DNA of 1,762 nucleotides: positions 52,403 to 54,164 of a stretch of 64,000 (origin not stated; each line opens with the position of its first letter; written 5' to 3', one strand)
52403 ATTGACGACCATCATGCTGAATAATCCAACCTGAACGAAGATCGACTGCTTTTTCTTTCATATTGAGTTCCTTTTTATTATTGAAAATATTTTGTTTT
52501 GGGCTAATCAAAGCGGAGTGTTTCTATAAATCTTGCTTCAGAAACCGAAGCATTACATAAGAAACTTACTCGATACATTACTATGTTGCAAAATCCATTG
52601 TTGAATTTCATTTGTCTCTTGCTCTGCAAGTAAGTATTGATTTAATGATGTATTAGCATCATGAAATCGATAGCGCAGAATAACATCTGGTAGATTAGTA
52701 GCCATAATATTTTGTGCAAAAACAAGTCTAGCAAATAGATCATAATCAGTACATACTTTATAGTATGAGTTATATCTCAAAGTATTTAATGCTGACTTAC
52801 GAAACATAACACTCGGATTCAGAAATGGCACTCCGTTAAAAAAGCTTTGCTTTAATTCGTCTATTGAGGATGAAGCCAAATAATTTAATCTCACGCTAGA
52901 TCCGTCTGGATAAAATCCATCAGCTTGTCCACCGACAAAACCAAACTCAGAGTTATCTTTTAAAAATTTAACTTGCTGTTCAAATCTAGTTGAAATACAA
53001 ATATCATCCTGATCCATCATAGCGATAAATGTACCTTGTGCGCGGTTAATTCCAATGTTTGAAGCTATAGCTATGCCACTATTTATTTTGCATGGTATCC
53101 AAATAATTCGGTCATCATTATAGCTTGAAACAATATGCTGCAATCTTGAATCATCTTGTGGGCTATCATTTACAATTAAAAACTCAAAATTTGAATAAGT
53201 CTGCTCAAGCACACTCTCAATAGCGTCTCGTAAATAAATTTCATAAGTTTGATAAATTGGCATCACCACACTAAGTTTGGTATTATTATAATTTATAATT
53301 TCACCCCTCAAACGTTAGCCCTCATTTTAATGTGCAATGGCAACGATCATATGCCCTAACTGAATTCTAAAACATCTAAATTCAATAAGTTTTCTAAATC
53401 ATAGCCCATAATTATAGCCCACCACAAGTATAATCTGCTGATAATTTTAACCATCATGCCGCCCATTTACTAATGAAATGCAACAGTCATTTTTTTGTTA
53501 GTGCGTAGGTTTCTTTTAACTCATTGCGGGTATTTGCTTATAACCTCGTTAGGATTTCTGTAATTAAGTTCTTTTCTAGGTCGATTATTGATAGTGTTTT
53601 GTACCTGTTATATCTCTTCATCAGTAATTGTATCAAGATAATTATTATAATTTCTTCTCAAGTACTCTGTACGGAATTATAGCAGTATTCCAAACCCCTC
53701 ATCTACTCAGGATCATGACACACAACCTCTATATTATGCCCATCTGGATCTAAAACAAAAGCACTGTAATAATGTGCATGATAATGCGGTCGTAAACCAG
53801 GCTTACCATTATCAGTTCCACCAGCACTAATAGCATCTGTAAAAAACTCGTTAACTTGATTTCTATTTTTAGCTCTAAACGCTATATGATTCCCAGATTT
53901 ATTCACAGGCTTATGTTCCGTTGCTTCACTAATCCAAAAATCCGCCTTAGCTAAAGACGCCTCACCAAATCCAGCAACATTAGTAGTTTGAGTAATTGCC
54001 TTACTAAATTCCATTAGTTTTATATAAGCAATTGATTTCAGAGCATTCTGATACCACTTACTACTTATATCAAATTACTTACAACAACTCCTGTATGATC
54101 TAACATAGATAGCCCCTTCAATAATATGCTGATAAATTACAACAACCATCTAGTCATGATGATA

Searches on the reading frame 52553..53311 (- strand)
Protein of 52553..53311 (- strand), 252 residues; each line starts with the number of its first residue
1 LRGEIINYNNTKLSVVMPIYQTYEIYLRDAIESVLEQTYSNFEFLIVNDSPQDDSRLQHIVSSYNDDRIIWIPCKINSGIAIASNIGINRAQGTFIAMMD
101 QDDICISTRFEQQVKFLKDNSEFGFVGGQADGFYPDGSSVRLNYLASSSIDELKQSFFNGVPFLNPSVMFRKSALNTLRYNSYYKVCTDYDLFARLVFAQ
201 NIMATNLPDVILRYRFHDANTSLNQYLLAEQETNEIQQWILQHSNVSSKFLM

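Call 20: search_protein_families(library=pfam, proteins=[window:52553-53311:-], max_evalue=0.001)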
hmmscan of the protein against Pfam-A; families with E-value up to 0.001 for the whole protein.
window:52553-53311:- (252 aa): 3 families
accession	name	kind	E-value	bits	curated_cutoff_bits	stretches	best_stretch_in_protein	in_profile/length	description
PF00535.33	Glycos_transf_2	-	8.2e-25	88.1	23.3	1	14-175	1-164/168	Glycosyl transferase family 2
PF10111.15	Glyco_tranf_2_2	-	6.8e-08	32.8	27.3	1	14-117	1-106/276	Glycosyltransferase like family 2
PF13641.12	Glyco_tranf_2_3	-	2e-06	28.4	27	1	13-130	3-123/230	Glycosyltransferase like family 2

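Call 27: find_homologous_proteins(query=window:52553-53311:-)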
Query window:52553-53311:- (252 aa): 162 proteins with E <= 0.001 among 282 candidates; the best 120 are listed.
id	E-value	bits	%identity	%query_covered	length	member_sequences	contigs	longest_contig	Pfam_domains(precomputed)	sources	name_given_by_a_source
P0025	1.3e-163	560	100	100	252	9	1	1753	PF10111.15,PF00535.33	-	-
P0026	1.1e-145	501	91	98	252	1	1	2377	PF10111.15,PF13641.13,PF00535.33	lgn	-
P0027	1.4e-142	491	88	99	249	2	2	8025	PF10111.15,PF13641.13,PF00535.33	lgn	-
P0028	2.0e-142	491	87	100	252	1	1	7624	PF10111.15,PF13641.13,PF00535.33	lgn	-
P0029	6.6e-139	479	86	98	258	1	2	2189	PF10111.15,PF13641.13,PF00535.33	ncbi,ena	-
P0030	1.1e-138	478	85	98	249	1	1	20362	PF10111.15,PF13641.13,PF00535.33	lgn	-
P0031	1.3e-138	478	88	95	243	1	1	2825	PF10111.15,PF13641.13,PF00535.33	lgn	-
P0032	1.6e-137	474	87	96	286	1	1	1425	PF10111.15,PF13641.13,PF00535.33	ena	-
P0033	1.1e-135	468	89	94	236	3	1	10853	PF10111.15,PF00535.33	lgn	-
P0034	1.6e-134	465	89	92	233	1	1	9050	PF10111.15,PF13641.13,PF00535.33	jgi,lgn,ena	-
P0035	2.7e-134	464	82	99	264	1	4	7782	PF10111.15,PF13641.13,PF00535.33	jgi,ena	jgi:glycosyltransferase involved in cell wall biosynthesis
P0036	1.3e-132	458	83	99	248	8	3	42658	PF10111.15,PF13641.13,PF00535.33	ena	-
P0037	9.5e-131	452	82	99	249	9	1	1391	PF10111.15,PF13641.13,PF00535.33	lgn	-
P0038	2.8e-130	451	86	93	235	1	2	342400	PF10111.15,PF13641.13,PF00535.33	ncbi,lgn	-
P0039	3.5e-130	450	86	92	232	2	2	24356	PF10111.15,PF13641.13,PF00535.33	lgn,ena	-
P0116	1.9e-99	350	63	96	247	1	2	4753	PF10111.15,PF13641.13,PF00535.33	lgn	-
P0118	3.0e-98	346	66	90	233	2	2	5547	PF10111.15,PF13641.13,PF00535.33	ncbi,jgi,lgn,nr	ncbi:MAG: hypothetical protein RL017_271 [Pseudomonadota bacterium]|jgi:glycosyltransferase involved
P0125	1.9e-36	144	42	83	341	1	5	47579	PF10111.15,PF13641.13,PF00535.33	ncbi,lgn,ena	-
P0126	3.4e-36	143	40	94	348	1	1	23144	PF10111.15,PF13641.13,PF00535.33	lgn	-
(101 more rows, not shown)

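Call 28: find_encoding_contigs(protein=P0118, flank=4000, max_places=3)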
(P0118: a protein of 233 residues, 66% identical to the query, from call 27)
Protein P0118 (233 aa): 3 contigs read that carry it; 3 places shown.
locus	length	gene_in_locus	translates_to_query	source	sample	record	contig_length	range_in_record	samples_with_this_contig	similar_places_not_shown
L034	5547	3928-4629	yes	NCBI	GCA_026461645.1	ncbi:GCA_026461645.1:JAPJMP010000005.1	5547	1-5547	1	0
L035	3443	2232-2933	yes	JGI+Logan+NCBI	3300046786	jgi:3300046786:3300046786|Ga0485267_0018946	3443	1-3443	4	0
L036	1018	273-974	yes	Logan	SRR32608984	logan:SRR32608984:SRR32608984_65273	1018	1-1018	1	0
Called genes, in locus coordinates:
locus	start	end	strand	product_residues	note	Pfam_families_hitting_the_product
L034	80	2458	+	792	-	PF10150:RNase_E_G, PF20833:RNase_E_G_Thio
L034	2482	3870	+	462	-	PF00206:Lyase_1, PF10415:FumaraseC_C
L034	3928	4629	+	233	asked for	PF00535:Glycos_transf_2, PF10111:Glyco_tranf_2_2 (weak), PF13641:Glyco_tranf_2_3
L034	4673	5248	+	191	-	PF08207:EFP_N, PF01132:EFP, PF09285:Elong-fact-P_C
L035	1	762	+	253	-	?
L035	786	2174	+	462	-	PF00206:Lyase_1, PF10415:FumaraseC_C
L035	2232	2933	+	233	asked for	PF00535:Glycos_transf_2, PF10111:Glyco_tranf_2_2 (weak), PF13641:Glyco_tranf_2_3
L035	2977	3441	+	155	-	PF08207:EFP_N, PF01132:EFP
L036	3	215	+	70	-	?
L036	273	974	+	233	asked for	PF00535:Glycos_transf_2, PF10111:Glyco_tranf_2_2 (weak), PF13641:Glyco_tranf_2_3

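Call 29: find_encoding_contigs(protein=P0116, flank=4000, max_places=3)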
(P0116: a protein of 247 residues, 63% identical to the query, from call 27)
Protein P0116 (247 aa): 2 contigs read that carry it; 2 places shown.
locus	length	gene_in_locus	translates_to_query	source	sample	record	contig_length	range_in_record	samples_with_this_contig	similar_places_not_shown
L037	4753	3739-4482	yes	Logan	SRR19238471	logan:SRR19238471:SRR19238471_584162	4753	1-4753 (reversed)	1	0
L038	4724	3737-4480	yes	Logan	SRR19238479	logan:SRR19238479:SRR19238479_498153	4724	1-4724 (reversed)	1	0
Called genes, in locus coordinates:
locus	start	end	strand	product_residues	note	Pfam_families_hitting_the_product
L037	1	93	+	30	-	?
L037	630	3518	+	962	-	-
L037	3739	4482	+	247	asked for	PF00535:Glycos_transf_2, PF10111:Glyco_tranf_2_2, PF13641:Glyco_tranf_2_3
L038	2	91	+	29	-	?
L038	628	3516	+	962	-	-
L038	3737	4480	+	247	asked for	PF00535:Glycos_transf_2, PF10111:Glyco_tranf_2_2, PF13641:Glyco_tranf_2_3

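Call 55: predict_structure(alignment_id=A2)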
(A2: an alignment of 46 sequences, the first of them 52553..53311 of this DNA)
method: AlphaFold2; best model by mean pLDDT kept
length: 252 residues; sequences in the alignment: 46
mean_pLDDT: 93.5   pTM: 0.90
mean pLDDT of the five models: 93.5, 93.3, 93.2, 92.7, 92.4
residues with pLDDT >= 90: 220; 70-90: 15; 50-70: 14; < 50: 3
segments of 3 or more residues with pLDDT < 50: none
pLDDT, mean of each block of 10 residues (from residue 1): 52 96 97 98 98 98 98 97 98 98 98 98 98 95 96 96 97 97 96 98 98 89 80 97 79 55
secondary structure, 60 per line:
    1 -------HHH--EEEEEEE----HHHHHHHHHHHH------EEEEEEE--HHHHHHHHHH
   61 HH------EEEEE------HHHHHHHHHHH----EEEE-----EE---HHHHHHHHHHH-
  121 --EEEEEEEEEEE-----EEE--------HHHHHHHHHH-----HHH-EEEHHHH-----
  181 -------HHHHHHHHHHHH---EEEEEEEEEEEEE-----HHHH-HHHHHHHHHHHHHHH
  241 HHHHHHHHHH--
elements in order: E13-19 H24-35 E42-48 H51-62 E69-73 H80-90 E95-98 H109-119 E123-133 E139-141 H150-159 E169-171 H172-175 H188-199 E203-215 H221-224 H226-250

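Call 58: search_solved_structures(query=A2, max_evalue=0.00001)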
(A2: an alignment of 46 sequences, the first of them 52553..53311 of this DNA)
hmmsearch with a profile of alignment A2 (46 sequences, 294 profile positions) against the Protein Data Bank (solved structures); distinct sequences matched with E-value up to 0.00001: 30.
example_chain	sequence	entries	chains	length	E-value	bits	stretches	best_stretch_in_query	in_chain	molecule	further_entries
2z86_A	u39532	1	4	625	2.7e-47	164.8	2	5-241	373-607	Chondroitin synthase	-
2z87_A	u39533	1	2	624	3.1e-47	164.6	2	5-241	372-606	Chondroitin synthase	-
6p61_A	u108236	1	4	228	3e-38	135.1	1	2-227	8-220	Glycosyltransferase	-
5hea_A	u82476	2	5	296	2.5e-31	112.4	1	6-220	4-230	Putative glycosyltransferase (GalT1)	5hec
1h7l_A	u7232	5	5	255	3.5e-30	108.6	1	7-172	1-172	SPORE COAT POLYSACCHARIDE BIOSYNTHESIS PROTEIN SPSA | PROTEIN (SPORE COAT POLYSACCHARIDE BIOSYNTHESIS PROTEIN SPSA)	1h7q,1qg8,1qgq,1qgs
8vh7_A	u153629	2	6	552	2.8e-28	102.3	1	3-229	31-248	Heparosan synthase B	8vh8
8viw_A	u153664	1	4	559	3.1e-28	102.2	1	3-229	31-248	Heparosan synthase B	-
3bcv_A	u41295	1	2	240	2.8e-26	95.8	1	6-216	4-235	Putative glycosyltransferase protein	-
5tze_C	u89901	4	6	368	2.5e-23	86.1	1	8-211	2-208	Glycosyl transferase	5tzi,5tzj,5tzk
6h1j_A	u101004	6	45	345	5.1e-23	85.1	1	7-280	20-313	Probable ss-1,3-N-acetylglucosaminyltransferase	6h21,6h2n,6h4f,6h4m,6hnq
5tz8_A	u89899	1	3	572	5.1e-23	85.1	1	8-210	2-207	Glycosyl transferase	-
9omm_A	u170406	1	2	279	1.1e-21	80.7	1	8-101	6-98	Glycosyltransferase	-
9omh_A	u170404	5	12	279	1.4e-21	80.3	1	8-101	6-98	Glycosyltransferase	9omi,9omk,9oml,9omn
9omj_A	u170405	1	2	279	1.5e-21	80.2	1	8-101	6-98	Glycosyltransferase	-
8bz4_A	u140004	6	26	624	5.1e-17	65.4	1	4-122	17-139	Glycosyltransferase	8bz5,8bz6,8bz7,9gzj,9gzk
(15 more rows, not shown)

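Call 61: fold_search(model_id=the predicted structure, library=pdb)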
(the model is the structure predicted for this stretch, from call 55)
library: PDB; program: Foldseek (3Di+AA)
matches with E <= 10: 1664; with E <= 0.001: 494
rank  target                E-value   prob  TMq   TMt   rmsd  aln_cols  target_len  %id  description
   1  8vh8_A                4.2e-16  1.00  0.66  0.33   3.4       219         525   20  Crystal structure of heparosan synthase 2 from Pasteurella multocida at 2.85 A (released 2024-09-04)
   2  9jma_A                5.1e-16  1.00  0.74  0.61   3.4       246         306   21  Crystal structure of glycosyltransferase AvpGT (released 2025-01-29)
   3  9jn3_A                6.5e-16  1.00  0.74  0.63   3.5       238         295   21  Crystal structure of AvpGT in complex with Ara-A (released 2025-01-29)
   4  8vh8_D                7.4e-16  1.00  0.66  0.33   4.2       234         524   19  Crystal structure of heparosan synthase 2 from Pasteurella multocida at 2.85 A (released 2024-09-04)
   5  9omh_D                8.4e-16  1.00  0.66  0.62   3.2       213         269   21  WrtF fucosyltransferase - Apo (released 2025-10-29)
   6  5hea_A                9.5e-16  1.00  0.67  0.61   6.6       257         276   22  CgT structure in hexamer (released 2016-08-31)
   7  2z86_B                1.0e-15  1.00  0.78  0.34   2.9       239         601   19  Crystal structure of chondroitin polymerase from Escherichia coli strain K4 (K4CP) complexed with UDP-GlcUA and UDP (released 2008-09-16)
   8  9omm_A                1.1e-15  1.00  0.73  0.71   3.0       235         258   20  WrtF fucosyltransferase - tetrasaccharide product (released 2025-10-29)
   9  2z86_A                1.4e-15  1.00  0.76  0.35   3.1       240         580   19  Crystal structure of chondroitin polymerase from Escherichia coli strain K4 (K4CP) complexed with UDP-GlcUA and UDP (released 2008-09-16)
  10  8viw_A                1.6e-15  1.00  0.67  0.32   3.3       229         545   19  Cryo-EM structure of heparosan synthase 2 from Pasteurella multocida with polysaccharide in the GlcNAc-T active site (released 2024-07-24)
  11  9omm_B                1.6e-15  1.00  0.68  0.64   5.4       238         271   20  WrtF fucosyltransferase - tetrasaccharide product (released 2025-10-29)
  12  6p61_B                1.7e-15  1.00  0.66  0.86   3.4       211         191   23  Structure of a Glycosyltransferase from Leptospira borgpetersenii serovar Hardjo-bovis (strain JB197) (released 2019-07-10)
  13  9omk_B                1.7e-15  1.00  0.67  0.66   4.3       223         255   19  WrtF fucosyltransferase - trisaccharide acceptor (released 2025-10-29)
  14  1h7q                  2.0e-15  1.00  0.70  0.73   4.2       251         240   20  dTDP-MANGANESE COMPLEX OF SPSA FROM BACILLUS SUBTILIS (released 2001-12-13)
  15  9omn_B                2.1e-15  1.00  0.72  0.67   2.6       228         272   21  WrtF fucosyltransferase - GDP-2-deoxy-2-fluoro-beta-L-fucose (released 2025-10-29)
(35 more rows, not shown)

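Call 62: find_encoding_contigs(protein=P0125, flank=5000, max_places=2)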
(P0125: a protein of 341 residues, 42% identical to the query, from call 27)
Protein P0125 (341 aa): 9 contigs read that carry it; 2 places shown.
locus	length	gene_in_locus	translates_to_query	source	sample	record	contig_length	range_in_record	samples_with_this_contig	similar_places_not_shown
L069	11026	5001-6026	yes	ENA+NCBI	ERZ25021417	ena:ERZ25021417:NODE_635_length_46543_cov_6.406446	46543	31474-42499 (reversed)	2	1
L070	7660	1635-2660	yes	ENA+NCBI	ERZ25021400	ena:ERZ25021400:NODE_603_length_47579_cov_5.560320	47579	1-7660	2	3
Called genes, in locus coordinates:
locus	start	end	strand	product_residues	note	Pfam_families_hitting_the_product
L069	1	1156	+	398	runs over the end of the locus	PF00534:Glycos_transf_1, PF13692:Glyco_trans_1_4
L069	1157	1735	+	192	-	PF00132:Hexapep (weak)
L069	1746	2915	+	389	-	PF00534:Glycos_transf_1, PF13692:Glyco_trans_1_4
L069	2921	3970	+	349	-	PF00535:Glycos_transf_2, PF10111:Glyco_tranf_2_2, PF13506:Glyco_transf_21 (weak), PF13641:Glyco_tranf_2_3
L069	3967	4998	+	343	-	PF00535:Glycos_transf_2, PF10111:Glyco_tranf_2_2, PF13641:Glyco_tranf_2_3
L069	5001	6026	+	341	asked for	PF00535:Glycos_transf_2, PF10111:Glyco_tranf_2_2, PF13641:Glyco_tranf_2_3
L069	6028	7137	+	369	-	PF00535:Glycos_transf_2, PF10111:Glyco_tranf_2_2, PF13641:Glyco_tranf_2_3 (weak)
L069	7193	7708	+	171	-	PF00132:Hexapep, PF14602:Hexapep_2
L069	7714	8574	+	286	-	PF01061:ABC2_membrane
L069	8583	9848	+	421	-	PF00005:ABC_tran, PF14524:Wzt_C (weak)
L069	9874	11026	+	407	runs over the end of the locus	PF14907:NTP_transf_5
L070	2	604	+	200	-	?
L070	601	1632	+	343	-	PF00535:Glycos_transf_2, PF10111:Glyco_tranf_2_2, PF13641:Glyco_tranf_2_3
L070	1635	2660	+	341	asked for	PF00535:Glycos_transf_2, PF10111:Glyco_tranf_2_2, PF13641:Glyco_tranf_2_3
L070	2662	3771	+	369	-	PF00535:Glycos_transf_2, PF10111:Glyco_tranf_2_2, PF13641:Glyco_tranf_2_3 (weak)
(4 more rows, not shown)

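Call 63: find_encoding_contigs(protein=P0126, flank=5000, max_places=2)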
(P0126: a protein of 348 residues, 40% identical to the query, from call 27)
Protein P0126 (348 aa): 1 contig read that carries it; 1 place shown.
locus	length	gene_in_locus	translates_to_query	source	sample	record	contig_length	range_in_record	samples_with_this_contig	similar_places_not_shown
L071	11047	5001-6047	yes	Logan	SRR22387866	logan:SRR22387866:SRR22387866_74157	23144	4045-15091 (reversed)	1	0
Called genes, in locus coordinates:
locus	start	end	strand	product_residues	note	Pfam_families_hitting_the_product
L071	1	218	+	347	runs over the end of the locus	PF13489:Methyltransf_23, PF03848:TehB (weak), PF07021:MetW (weak), PF13847:Methyltransf_31, PF08241:Methyltransf_11, PF08242:Methyltransf_12, PF13649:Methyltransf_25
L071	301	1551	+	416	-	-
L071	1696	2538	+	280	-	-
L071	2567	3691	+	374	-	PF13524:Glyco_trans_1_2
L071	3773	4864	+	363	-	-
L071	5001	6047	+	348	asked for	PF00535:Glycos_transf_2, PF10111:Glyco_tranf_2_2, PF13641:Glyco_tranf_2_3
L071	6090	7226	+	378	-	PF00534:Glycos_transf_1, PF13692:Glyco_trans_1_4, PF13524:Glyco_trans_1_2 (weak)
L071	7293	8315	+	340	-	PF01073:3Beta_HSD, PF01370:Epimerase, PF02719:Polysacc_synt_2, PF04321:RmlD_sub_bind (weak), PF05368:NmrA, PF13460:NAD_binding_10, PF16363:GDP_Man_Dehyd, PF08485:Polysacc_syn_2C, +1 more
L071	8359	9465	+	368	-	PF01370:Epimerase, PF07993:NAD_binding_4 (faint), PF16363:GDP_Man_Dehyd (faint), PF14667:Polysacc_synt_C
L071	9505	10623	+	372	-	PF02350:Epimerase_2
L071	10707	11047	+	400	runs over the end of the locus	PF13439:Glyco_transf_4, PF13579:Glyco_trans_4_4, PF00534:Glycos_transf_1, PF13692:Glyco_trans_1_4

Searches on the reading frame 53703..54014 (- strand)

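Call 20: search_protein_families(library=pfam, proteins=[window:53703-54014:-], max_evalue=0.001)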
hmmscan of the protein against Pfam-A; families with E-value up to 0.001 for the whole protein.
window:53703-54014:- (103 aa): 1 family
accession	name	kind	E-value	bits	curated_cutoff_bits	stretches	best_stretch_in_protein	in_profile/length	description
PF00903.31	Glyoxalase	-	1.7e-06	28.9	20.6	1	29-97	56-121/121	Glyoxalase/Bleomycin resistance protein/Dioxygenase superfamily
